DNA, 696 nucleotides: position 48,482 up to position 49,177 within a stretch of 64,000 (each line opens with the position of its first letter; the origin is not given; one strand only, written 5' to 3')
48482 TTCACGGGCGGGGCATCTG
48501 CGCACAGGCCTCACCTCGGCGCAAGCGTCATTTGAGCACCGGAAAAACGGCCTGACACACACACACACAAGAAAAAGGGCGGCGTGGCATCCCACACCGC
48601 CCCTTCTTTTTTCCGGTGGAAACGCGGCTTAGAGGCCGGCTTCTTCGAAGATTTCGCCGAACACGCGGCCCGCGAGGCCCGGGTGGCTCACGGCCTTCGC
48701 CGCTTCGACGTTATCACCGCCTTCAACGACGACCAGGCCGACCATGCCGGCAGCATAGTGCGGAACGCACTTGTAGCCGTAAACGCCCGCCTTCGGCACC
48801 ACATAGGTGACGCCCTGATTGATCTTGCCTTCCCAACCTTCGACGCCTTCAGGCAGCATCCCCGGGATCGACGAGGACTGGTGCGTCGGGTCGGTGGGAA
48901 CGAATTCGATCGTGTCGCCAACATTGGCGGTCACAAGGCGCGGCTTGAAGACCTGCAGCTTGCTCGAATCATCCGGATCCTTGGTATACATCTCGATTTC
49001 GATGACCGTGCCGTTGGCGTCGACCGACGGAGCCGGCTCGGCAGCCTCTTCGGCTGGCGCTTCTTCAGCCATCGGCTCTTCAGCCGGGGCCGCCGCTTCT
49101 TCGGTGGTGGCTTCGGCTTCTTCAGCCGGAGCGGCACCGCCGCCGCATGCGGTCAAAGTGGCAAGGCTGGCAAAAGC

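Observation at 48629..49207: Lipid-tethered pseudoazurin tail-to-tail with the tethered cytochrome c2: a candidate copper-based RC donor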

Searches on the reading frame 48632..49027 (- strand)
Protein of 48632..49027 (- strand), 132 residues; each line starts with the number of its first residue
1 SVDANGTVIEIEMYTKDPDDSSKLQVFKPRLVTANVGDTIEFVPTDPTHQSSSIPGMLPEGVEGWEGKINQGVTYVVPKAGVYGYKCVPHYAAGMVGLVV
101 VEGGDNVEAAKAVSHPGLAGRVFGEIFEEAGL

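Call 37: search_solved_structures(query=window:48632-49027:-, show_alignments=5, max_evalue=1e-15)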
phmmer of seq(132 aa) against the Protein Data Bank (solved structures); distinct sequences matched with E-value up to 1e-15: 22.
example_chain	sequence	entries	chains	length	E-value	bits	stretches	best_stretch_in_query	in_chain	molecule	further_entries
3tu6_A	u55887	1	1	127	6e-26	94.3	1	11-129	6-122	Pseudoazurin (Blue copper protein)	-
4bwu_A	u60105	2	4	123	6.2e-25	91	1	22-119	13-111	PSEUDOAZURIN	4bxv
1adw_A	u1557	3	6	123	1e-24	90.3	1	22-119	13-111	PSEUDOAZURIN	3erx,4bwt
1pmy_A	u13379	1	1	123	9.2e-23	83.9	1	23-127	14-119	PSEUDOAZURIN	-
9m62_A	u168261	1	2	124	4e-22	81.9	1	10-119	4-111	Pseudoazurin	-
1bqk_A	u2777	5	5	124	5.3e-22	81.5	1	10-119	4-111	PSEUDOAZURIN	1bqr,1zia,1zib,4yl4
8hm9_A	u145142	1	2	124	5.6e-22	81.4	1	10-119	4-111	Pseudoazurin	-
5z0x_A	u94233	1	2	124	7.5e-22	81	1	10-119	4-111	Pseudoazurin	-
6akn_A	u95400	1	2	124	7.8e-22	80.9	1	10-119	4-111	Pseudoazurin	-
5ysg_A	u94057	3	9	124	8.4e-22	80.8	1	10-119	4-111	Pseudoazurin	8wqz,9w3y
5ztd_A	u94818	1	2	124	9e-22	80.7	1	10-119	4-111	Pseudoazurin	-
6ifp_A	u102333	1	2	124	1e-21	80.5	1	10-119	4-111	Pseudoazurin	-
2jkw_A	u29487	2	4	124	1.1e-21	80.5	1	10-119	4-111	PSEUDOAZURIN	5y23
5yw3_A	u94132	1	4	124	3.7e-21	78.7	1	10-119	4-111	Pseudoazurin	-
5xmo_A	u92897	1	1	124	7.5e-21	77.8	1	10-119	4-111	Pseudoazurin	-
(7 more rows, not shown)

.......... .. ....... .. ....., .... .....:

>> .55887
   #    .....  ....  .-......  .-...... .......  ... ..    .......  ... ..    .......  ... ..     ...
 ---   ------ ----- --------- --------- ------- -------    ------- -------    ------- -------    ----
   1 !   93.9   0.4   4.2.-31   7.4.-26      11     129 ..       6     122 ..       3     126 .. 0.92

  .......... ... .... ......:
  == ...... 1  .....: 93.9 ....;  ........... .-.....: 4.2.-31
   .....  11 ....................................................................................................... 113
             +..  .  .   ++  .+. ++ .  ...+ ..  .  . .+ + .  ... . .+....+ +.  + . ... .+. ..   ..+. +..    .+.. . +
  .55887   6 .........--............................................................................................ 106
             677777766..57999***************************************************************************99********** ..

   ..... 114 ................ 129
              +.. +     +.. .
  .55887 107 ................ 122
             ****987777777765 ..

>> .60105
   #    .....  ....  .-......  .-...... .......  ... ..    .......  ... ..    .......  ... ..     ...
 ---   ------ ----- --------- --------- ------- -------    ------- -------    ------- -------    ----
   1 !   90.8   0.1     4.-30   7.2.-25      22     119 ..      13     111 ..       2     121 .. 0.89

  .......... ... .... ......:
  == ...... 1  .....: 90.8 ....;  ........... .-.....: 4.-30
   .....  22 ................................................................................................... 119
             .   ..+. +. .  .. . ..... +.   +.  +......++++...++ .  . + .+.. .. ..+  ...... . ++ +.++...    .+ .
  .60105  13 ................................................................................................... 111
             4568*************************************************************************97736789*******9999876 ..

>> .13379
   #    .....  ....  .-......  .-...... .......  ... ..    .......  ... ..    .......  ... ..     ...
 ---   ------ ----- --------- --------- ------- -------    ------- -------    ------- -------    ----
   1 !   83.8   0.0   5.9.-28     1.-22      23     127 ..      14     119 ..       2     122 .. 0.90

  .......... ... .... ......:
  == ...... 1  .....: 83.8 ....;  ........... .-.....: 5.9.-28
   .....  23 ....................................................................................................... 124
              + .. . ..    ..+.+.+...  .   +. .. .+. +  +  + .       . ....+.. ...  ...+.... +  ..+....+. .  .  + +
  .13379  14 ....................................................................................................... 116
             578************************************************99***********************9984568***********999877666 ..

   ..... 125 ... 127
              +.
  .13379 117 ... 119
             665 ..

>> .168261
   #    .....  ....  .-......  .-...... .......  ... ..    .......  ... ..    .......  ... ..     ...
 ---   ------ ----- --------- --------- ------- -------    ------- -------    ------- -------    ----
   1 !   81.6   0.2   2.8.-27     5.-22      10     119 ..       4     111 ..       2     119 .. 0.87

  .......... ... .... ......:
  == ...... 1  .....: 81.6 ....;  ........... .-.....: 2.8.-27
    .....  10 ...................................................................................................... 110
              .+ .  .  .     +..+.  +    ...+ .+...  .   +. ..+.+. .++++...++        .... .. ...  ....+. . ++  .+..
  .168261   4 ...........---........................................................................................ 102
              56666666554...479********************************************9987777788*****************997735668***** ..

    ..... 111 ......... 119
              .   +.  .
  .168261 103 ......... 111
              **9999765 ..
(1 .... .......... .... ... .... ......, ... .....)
